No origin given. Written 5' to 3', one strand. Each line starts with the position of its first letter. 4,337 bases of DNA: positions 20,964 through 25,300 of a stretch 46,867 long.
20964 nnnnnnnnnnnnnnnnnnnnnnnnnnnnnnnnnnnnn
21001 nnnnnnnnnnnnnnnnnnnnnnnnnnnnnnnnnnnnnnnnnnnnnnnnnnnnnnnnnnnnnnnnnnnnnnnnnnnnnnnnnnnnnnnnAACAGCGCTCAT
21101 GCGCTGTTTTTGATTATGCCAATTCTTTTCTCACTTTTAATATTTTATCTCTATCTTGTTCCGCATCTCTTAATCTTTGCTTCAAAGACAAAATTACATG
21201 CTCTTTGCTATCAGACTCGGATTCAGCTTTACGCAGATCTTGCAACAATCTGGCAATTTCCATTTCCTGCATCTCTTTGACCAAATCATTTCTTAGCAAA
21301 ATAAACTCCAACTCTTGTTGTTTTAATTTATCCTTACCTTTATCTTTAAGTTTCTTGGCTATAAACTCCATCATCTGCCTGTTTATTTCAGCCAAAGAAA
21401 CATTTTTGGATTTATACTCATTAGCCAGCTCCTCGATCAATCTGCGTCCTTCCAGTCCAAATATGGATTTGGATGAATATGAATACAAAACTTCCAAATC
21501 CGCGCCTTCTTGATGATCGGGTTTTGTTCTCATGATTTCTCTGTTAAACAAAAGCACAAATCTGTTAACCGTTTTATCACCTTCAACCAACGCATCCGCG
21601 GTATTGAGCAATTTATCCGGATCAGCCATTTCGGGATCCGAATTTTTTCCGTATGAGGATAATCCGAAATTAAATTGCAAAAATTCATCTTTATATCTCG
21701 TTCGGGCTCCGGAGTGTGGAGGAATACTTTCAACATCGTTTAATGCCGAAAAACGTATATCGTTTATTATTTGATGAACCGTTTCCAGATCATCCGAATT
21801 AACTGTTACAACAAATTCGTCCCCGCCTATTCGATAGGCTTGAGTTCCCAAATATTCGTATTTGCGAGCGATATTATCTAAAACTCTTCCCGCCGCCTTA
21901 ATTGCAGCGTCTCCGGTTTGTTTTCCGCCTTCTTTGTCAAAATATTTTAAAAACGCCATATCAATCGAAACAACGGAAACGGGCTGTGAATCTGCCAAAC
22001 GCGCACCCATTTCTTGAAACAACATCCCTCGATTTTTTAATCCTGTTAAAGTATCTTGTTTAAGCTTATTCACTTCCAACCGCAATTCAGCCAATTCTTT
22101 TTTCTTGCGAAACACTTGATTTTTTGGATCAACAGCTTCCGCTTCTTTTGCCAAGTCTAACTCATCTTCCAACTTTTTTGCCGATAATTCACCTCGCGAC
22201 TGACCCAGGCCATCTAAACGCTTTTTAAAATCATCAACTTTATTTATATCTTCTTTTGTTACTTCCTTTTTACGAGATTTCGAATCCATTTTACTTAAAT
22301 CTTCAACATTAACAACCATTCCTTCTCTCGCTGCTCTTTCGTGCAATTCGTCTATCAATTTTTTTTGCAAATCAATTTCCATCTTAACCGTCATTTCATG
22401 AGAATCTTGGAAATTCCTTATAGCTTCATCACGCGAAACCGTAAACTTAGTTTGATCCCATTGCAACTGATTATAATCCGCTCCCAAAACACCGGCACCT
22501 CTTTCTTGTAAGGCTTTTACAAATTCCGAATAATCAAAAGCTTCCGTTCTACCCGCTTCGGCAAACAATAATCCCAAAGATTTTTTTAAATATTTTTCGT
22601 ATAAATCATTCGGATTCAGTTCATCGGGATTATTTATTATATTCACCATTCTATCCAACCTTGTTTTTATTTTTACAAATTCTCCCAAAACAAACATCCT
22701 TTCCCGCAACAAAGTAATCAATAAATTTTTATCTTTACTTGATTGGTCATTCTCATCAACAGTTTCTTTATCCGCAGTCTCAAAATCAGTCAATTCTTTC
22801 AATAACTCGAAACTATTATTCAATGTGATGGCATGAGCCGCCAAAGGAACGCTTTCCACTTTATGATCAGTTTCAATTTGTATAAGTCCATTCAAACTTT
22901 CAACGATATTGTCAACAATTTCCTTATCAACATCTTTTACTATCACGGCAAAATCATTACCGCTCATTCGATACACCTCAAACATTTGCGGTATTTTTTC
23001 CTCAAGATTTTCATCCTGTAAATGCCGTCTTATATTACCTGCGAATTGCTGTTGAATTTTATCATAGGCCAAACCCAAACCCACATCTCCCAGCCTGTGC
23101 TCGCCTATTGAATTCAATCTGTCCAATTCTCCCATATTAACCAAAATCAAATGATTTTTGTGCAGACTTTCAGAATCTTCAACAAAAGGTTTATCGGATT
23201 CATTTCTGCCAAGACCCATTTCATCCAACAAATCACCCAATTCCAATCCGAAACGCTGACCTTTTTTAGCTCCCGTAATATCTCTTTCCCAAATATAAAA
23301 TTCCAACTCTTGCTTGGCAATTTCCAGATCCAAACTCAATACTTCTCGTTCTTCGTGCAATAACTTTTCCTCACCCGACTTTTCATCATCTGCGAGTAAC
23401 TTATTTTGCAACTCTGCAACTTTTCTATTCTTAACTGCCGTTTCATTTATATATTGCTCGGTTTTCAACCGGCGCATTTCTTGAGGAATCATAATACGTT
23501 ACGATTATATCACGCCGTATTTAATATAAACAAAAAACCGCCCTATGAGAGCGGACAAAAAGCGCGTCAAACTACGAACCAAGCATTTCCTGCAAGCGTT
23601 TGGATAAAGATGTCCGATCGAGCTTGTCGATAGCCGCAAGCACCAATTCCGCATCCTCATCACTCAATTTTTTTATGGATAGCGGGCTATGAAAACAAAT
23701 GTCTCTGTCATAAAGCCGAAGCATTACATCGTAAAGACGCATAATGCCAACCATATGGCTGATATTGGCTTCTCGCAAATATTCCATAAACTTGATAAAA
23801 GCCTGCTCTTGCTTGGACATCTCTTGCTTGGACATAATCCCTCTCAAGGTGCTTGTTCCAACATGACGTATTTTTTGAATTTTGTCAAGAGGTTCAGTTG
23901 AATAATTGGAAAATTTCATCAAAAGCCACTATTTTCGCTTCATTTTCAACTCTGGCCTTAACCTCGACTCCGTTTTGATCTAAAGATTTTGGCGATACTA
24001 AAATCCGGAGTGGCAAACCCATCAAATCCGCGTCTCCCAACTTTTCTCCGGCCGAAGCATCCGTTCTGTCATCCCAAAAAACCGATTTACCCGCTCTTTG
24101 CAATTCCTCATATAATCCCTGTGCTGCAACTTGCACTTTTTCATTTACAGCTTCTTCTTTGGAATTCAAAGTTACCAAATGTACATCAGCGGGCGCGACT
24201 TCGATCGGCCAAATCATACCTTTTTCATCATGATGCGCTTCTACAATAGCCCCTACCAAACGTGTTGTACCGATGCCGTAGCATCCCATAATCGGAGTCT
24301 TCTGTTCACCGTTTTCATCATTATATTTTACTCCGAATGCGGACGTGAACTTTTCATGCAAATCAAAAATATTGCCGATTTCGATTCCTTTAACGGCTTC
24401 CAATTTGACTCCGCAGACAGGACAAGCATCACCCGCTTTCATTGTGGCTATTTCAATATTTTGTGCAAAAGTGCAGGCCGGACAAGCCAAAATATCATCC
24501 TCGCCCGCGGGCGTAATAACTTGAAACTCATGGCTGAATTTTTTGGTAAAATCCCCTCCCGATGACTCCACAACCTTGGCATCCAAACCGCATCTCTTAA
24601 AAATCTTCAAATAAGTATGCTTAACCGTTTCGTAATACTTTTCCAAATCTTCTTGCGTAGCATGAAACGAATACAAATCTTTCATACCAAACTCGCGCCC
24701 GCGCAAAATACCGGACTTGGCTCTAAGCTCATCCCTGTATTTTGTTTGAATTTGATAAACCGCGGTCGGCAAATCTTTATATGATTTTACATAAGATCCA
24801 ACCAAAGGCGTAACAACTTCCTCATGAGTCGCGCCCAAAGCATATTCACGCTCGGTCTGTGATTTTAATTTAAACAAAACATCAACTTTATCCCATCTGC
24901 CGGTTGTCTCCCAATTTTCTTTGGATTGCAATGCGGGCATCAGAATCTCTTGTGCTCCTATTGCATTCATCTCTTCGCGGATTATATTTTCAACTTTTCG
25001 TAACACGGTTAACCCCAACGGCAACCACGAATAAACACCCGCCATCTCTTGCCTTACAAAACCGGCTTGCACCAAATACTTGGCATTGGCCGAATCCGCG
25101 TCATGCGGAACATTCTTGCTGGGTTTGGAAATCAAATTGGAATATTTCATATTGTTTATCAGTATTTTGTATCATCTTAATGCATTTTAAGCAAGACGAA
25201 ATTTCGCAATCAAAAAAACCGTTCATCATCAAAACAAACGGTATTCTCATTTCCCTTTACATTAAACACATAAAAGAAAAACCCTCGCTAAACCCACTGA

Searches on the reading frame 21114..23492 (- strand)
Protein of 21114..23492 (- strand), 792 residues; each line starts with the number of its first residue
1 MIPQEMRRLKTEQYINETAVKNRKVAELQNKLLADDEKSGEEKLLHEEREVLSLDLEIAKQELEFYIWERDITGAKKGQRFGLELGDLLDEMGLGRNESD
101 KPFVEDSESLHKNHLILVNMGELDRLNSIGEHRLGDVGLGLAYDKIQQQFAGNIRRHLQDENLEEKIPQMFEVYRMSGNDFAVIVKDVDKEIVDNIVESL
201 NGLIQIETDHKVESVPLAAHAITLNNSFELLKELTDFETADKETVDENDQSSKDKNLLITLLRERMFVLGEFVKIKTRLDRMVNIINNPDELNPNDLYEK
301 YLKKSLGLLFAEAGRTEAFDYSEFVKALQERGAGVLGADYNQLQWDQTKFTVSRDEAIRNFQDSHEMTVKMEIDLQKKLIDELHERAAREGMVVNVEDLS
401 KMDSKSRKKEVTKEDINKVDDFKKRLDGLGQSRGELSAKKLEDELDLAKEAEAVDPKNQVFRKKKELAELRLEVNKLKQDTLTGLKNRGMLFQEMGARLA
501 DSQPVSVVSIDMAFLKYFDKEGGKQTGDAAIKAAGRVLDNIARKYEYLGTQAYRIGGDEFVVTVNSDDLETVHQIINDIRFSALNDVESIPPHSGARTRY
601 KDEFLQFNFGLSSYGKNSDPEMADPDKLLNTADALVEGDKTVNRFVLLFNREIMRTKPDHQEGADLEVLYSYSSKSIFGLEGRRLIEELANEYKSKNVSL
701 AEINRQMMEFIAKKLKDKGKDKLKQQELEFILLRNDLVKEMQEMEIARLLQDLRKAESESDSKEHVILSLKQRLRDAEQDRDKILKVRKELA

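Call 9: search_protein_families(library=pfam, proteins=[window:21114-23492:-])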
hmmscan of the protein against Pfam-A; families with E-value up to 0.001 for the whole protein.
window:21114-23492:- (792 aa): 1 family
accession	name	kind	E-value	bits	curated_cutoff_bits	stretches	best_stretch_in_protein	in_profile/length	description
PF00990.26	GGDEF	-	2.1e-17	63.8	23.8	1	479-636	3-151/161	Diguanylate cyclase, GGDEF domain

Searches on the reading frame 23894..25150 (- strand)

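Call 9: search_protein_families(library=pfam, proteins=[window:23894-25150:-])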
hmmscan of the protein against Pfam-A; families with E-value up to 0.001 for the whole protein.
window:23894-25150:- (418 aa): 2 families
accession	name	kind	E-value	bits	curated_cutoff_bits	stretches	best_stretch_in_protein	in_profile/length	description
PF00587.30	tRNA-synt_2b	-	2.8e-35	122.4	29.3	1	93-306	1-179/179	tRNA synthetase class II core domain (G, H, P, S and T)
PF03129.25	HGTP_anticodon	-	4.1e-12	46.5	21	1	323-415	2-89/94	Anticodon binding domain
